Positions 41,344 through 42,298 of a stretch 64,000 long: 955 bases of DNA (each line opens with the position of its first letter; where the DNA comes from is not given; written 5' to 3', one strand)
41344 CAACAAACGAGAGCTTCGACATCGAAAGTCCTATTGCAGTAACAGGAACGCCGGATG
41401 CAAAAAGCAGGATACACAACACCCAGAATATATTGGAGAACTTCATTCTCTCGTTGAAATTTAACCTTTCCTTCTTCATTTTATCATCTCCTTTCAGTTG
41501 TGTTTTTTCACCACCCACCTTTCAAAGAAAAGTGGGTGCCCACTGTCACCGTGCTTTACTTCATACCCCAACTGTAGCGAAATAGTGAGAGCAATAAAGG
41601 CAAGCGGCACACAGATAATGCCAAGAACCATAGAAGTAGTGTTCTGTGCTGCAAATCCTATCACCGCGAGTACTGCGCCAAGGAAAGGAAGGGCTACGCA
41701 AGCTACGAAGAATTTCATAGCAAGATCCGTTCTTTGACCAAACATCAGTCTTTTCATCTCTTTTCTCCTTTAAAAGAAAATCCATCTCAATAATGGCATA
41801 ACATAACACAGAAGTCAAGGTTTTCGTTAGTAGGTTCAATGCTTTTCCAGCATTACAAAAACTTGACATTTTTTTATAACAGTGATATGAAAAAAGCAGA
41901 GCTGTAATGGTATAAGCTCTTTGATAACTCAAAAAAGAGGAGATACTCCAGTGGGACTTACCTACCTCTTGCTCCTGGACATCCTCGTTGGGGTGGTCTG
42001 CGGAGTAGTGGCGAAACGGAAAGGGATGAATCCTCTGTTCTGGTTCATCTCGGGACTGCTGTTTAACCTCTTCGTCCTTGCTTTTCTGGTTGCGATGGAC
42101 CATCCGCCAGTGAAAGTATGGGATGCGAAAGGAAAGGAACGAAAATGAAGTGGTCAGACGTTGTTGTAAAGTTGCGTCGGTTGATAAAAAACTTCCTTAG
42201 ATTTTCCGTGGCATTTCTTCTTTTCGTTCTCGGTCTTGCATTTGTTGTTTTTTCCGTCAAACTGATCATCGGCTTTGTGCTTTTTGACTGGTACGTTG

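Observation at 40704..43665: Divergently transcribed cluster of five uncharacterized membrane proteins with two tandem 87-aa paralogs sharing a C-terminal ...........(K/R)W motif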

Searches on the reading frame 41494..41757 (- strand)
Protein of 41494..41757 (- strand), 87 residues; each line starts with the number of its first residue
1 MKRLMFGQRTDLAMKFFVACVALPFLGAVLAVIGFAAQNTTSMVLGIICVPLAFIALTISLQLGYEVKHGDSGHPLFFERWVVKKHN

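Call 4: search_protein_families(library=pfam, proteins=[window:41494-41757:-], max_evalue=1)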
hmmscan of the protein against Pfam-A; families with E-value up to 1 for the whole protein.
window:41494-41757:- (87 aa): 5 families
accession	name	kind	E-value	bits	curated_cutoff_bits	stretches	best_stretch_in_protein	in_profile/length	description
PF03203.19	MerC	-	0.0093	17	27.6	1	18-61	13-58/108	MerC mercury resistance protein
PF11239.13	DUF3040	-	0.042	14.5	24.7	1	16-54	44-82/84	Protein of unknown function (DUF3040)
PF12666.12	PrgI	-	0.09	13.8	27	1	17-83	24-76/91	PrgI family protein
PF20599.3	DUF6796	-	0.096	12.7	26.9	1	41-69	59-84/225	Family of unknown function (DUF6796)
PF03739.19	LptF_LptG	-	0.096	12.1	27.9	1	18-66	279-327/353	Lipopolysaccharide export system permease LptF/LptG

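Call 5: search_protein_families(library=ncbifam, proteins=[window:41494-41757:-], max_evalue=1)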
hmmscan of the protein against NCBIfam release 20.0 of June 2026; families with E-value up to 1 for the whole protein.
window:41494-41757:- (87 aa): 2 families
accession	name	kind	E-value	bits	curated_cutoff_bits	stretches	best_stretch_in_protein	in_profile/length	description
NF038396.1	NF038396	subfamily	0.049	13.4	40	1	14-49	3-38/59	NF038396 family protein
NF047332.1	Chlamy_GarD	equivalog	0.077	12.2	100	1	31-64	185-217/302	inclusion membrane protein GarD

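Call 6: search_protein_families(library=phrogs, proteins=[window:41494-41757:-], max_evalue=1)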
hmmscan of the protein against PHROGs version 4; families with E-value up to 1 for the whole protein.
window:41494-41757:- (87 aa): 2 families
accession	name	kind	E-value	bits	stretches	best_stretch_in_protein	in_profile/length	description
phrog_35519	-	unknown function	0.055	14.8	0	48-67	10-29/72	-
phrog_12722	-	unknown function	0.14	13.1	1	16-59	6-49/131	-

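Call 7: search_protein_families(library=padloc, proteins=[window:41494-41757:-], max_evalue=1)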
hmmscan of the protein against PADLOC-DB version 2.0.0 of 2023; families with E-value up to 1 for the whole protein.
window:41494-41757:- (87 aa): 0 families

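Call 11: find_homologous_proteins(query=window:41494-41757:-, max_evalue=0.01)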
Query window:41494-41757:- (87 aa): 1 proteins with E <= 0.01 among 2 candidates.
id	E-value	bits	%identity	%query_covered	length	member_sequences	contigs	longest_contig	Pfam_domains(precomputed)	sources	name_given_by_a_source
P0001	2.1e-50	186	99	100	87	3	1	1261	-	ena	-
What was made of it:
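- They are short and hydrophobic, and gB and gC have no relatives in the word-indexed search (call 11).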

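Call 16: find_related_loci(query=A1, collection=genome_contigs, flank=8000)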
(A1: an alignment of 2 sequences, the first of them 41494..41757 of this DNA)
Query A1 (87 aa) in genome_contigs; peptide patterns used: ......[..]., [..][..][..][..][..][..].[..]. (x = any residue, [..] = any of these).
153 stretches matched a pattern, but none encodes a relative of the query by tblastn (E <= 1e-3).

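Call 17: find_related_loci(query=A1, collection=metagenome_contigs, flank=8000)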
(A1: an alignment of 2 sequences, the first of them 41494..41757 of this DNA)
Query A1 (87 aa) in metagenome_contigs; peptide patterns used: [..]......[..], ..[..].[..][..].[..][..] (x = any residue, [..] = any of these).
252 stretches matched a pattern, but none encodes a relative of the query by tblastn (E <= 1e-3).

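Call 27: find_related_loci(query=A1, collection=viral_contigs, flank=8000)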
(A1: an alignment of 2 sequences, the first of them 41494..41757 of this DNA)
Query A1 (87 aa) in viral_contigs; peptide patterns used: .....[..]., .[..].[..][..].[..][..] (x = any residue, [..] = any of these).
74 stretches matched a pattern, but none encodes a relative of the query by tblastn (E <= 1e-3).
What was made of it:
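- Tried and rejected: Back-translated motif scans for HPLFFE(K/R)W found no relative in 185,579 species genomes, in JGI metagenome contigs or in viral contigs (calls 16, 17, 27).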

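Call 79: find_homologous_proteins(query=A5, max_evalue=0.01)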
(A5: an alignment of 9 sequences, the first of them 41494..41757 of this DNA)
Query A5 (9 sequences) (87 aa, profile of the alignment): 7 proteins with E <= 0.01 among 1648 candidates.
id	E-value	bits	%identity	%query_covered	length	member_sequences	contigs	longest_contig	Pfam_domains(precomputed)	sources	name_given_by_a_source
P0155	1.2e-22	98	16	44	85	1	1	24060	-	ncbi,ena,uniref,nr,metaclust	ncbi:MAG: hypothetical protein A3F47_02350 [Candidatus Staskawiczbacteria bacterium RIFCSPHIGHO2_12_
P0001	1.6e-22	97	99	100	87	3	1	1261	-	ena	-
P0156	3.8e-22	96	28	76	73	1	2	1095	-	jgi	-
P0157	2.8e-19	87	-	-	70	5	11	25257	-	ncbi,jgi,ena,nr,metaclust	ncbi:MAG: hypothetical protein US74_C0016G0003 [Parcubacteria group bacterium GW2011_GWA2_38_13]|nr:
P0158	1.1e-18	85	-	-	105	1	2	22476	-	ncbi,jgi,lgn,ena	-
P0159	7.5e-16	76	-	-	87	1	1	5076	-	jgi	-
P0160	1.9e-14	71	-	-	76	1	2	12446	-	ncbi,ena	-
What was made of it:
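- A profile search returns only 70-105-aa proteins, the named ones from CPR genomes (call 79).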

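Call 80: find_encoding_contigs(protein=P0157, flank=3000, max_places=2)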
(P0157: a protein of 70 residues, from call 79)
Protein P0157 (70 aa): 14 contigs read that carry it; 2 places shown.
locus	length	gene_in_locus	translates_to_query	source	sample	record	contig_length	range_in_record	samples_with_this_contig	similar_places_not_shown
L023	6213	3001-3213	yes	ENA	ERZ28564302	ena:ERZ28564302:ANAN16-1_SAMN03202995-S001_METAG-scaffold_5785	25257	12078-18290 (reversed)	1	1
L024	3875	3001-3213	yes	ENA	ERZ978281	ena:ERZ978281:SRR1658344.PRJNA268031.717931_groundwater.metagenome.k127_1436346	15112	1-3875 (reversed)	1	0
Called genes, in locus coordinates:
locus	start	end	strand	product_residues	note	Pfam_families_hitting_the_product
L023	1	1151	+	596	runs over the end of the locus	PF00432:Prenyltrans, PF13243:SQHop_cyclase_C (weak), PF13249:SQHop_cyclase_N (weak), PF14478:DUF4430 (weak)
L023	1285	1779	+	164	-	-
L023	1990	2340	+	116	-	PF13490:zf-HC2 (weak)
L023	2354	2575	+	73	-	-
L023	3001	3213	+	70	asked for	-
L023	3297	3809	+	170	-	-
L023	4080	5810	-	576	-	PF05157:MshEN (faint), PF00437:T2SSE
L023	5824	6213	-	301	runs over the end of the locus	-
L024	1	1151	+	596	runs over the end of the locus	PF00432:Prenyltrans, PF13243:SQHop_cyclase_C (weak), PF13249:SQHop_cyclase_N (weak), PF14478:DUF4430 (weak)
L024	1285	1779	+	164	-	-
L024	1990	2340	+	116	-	PF13490:zf-HC2 (weak)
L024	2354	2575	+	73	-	-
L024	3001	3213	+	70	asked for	-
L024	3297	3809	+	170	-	-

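Call 81: find_encoding_contigs(protein=P0155, flank=3000, max_places=2)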
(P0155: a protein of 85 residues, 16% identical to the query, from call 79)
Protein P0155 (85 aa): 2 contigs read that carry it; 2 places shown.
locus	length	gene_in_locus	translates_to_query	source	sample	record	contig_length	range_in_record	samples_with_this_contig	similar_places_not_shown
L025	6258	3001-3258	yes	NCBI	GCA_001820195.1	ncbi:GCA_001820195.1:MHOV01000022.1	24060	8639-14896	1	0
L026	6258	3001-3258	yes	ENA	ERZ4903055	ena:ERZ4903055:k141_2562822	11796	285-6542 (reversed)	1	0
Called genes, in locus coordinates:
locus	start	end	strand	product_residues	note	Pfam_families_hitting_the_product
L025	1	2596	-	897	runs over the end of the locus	PF02861:Clp_N, PF23569:NBD_SMAX1, PF00004:AAA, PF17871:AAA_lid_9, PF00004:AAA, PF07724:AAA_2, PF07728:AAA_5, PF10431:ClpB_D2-small, +5 more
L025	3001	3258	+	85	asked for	-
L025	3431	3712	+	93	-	-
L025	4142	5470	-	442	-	PF00089:Trypsin, PF10459:Peptidase_S46 (faint), PF13365:Trypsin_2, PF13180:PDZ_2, PF00595:PDZ (weak), PF17820:PDZ_6 (weak)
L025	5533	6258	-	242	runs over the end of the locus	PF00535:Glycos_transf_2, PF10111:Glyco_tranf_2_2, PF13506:Glyco_transf_21 (faint), PF13641:Glyco_tranf_2_3, PF13632:Glyco_trans_2_3 (weak)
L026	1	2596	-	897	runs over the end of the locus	PF02861:Clp_N, PF23569:NBD_SMAX1, PF00004:AAA, PF17871:AAA_lid_9, PF00004:AAA, PF07724:AAA_2, PF07728:AAA_5, PF10431:ClpB_D2-small, +5 more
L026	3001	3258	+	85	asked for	-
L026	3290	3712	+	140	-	-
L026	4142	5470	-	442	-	PF00089:Trypsin, PF10459:Peptidase_S46 (faint), PF13365:Trypsin_2, PF13180:PDZ_2, PF00595:PDZ (weak), PF17820:PDZ_6 (weak)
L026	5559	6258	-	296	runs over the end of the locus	PF00231:ATP-synt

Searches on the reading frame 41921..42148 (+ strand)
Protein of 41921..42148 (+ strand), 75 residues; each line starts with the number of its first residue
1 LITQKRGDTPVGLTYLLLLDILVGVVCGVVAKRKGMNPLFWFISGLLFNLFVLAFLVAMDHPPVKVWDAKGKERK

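Call 4: search_protein_families(library=pfam, proteins=[window:41921-42148:+], max_evalue=1)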
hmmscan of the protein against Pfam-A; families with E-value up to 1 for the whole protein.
window:41921-42148:+ (75 aa): 0 families

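Call 5: search_protein_families(library=ncbifam, proteins=[window:41921-42148:+], max_evalue=1)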
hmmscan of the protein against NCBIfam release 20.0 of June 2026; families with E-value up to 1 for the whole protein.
window:41921-42148:+ (75 aa): 0 families

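Call 6: search_protein_families(library=phrogs, proteins=[window:41921-42148:+], max_evalue=1)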
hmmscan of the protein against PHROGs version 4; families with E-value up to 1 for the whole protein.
window:41921-42148:+ (75 aa): 5 families
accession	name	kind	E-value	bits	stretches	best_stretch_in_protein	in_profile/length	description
phrog_8436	-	unknown function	0.00073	20.6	1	16-66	3-51/110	-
phrog_27401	-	unknown function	0.021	16.1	1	18-53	5-40/114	-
phrog_17707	-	unknown function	0.027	15.9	1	12-62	5-54/93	-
phrog_19123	-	moron, auxiliary metabolic gene and host takeover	0.21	12.7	1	14-68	2-57/72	membrane protein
phrog_37076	-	unknown function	0.61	10.8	1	25-53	25-52/165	-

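Call 7: search_protein_families(library=padloc, proteins=[window:41921-42148:+], max_evalue=1)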
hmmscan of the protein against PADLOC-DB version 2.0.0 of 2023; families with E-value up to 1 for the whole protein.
window:41921-42148:+ (75 aa): 0 families

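Call 100: search_protein_families(library=pfam, alignment_id=A6, max_evalue=0.1)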
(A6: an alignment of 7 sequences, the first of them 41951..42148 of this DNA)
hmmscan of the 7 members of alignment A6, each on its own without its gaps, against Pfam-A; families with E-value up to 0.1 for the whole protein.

A. member 1, window:41951-42148:+ (65 aa): 0 families

B. families by the number of members that match (of 7 scanned): 20 families
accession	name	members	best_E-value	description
PF03706.18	LPG_synthase_TM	2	0.00094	Lysylphosphatidylglycerol synthase TM region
PF12666.12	PrgI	2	0.0061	PrgI family protein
PF06947.17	DUF1290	2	0.013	Protein of unknown function (DUF1290)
PF07695.17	7TMR-DISM_7TM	2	0.022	7TM diverse intracellular signalling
PF13567.11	DUF4131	2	0.041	Domain of unknown function (DUF4131)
PF24003.1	DUF7319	2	0.069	Domain of unknown function (DUF7319)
PF04987.19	PigN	1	0.00085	Phosphatidylinositolglycan class N (PIG-N)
PF22285.2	DUF6962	1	0.0094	Family of unknown function (DUF6962)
PF11188.13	DUF2975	1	0.011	Protein of unknown function (DUF2975)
PF18186.6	SLATT_4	1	0.014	SMODS and SLOG-associating 2TM effector domain family 4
PF07253.16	Gypsy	1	0.019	Gypsy protein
PF12669.12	FeoB_associated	1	0.025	FeoB-associated Cys-rich membrane protein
PF14145.11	YrhK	1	0.028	YrhK-like protein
PF07698.17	7TM-7TMR_HD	1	0.043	7TM receptor with intracellular HD hydrolase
PF10225.14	NEMP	1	0.046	NEMP family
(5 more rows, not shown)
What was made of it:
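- On PrgI/VirB3-like (PF12666): Two of 7 gD homologs give best E 0.006 (call 100).
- Two of 7 gD homologs give weak PrgI (VirB3-like) matches, best E 0.006 (call 100).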
